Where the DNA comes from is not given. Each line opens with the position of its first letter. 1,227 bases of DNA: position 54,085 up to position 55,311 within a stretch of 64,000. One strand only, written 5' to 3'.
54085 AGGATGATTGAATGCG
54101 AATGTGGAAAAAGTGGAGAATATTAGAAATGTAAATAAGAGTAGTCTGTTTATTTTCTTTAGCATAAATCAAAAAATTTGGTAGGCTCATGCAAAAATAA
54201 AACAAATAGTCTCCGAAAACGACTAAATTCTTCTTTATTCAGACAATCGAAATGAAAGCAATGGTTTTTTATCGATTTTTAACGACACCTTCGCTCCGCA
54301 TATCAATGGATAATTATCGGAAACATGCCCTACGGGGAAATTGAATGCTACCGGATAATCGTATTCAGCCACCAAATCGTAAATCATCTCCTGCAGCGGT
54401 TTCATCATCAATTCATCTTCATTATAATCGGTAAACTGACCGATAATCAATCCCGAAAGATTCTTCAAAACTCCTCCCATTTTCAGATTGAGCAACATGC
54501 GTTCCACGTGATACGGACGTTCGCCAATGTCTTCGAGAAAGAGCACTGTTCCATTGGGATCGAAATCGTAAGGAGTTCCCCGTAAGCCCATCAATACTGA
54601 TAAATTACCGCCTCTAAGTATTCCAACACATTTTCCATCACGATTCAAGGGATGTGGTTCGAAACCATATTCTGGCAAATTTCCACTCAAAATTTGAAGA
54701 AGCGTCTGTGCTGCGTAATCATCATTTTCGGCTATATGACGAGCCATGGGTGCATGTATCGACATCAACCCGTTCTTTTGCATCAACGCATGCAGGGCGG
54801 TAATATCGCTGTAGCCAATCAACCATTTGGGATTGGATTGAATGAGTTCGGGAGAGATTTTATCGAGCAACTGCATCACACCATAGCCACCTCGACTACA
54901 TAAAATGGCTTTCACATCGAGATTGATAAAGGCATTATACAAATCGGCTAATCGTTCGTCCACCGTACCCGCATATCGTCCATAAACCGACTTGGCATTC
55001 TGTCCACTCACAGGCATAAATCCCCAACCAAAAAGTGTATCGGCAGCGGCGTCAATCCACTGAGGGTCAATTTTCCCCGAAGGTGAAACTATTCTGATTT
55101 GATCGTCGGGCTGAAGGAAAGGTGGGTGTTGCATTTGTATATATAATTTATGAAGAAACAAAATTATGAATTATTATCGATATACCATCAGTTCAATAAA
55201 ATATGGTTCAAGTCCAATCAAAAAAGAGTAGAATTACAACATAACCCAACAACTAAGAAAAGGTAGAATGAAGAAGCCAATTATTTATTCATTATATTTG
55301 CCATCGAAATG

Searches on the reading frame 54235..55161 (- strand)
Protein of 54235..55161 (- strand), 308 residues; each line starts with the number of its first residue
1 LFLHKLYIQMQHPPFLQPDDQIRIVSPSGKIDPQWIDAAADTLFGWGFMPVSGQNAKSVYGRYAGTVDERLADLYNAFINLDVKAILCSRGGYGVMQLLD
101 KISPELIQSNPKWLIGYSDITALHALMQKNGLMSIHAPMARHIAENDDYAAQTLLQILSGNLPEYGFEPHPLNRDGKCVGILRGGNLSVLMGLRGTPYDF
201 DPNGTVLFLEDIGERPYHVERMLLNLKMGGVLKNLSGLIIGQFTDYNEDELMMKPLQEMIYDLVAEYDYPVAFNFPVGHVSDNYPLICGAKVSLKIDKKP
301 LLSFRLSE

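Call 81: search_protein_families(library=pfam, proteins=[window:54235-55161:-], max_evalue=0.00001)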
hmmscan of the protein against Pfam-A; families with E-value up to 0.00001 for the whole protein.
window:54235-55161:- (308 aa): 2 families
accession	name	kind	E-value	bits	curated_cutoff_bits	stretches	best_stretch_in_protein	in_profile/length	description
PF17676.7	Peptidase_S66C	-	1.6e-33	116.3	23.7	1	180-294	2-120/120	LD-carboxypeptidase C-terminal domain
PF02016.21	Peptidase_S66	-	2.6e-32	111.9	25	1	22-137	1-121/121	LD-carboxypeptidase N-terminal domain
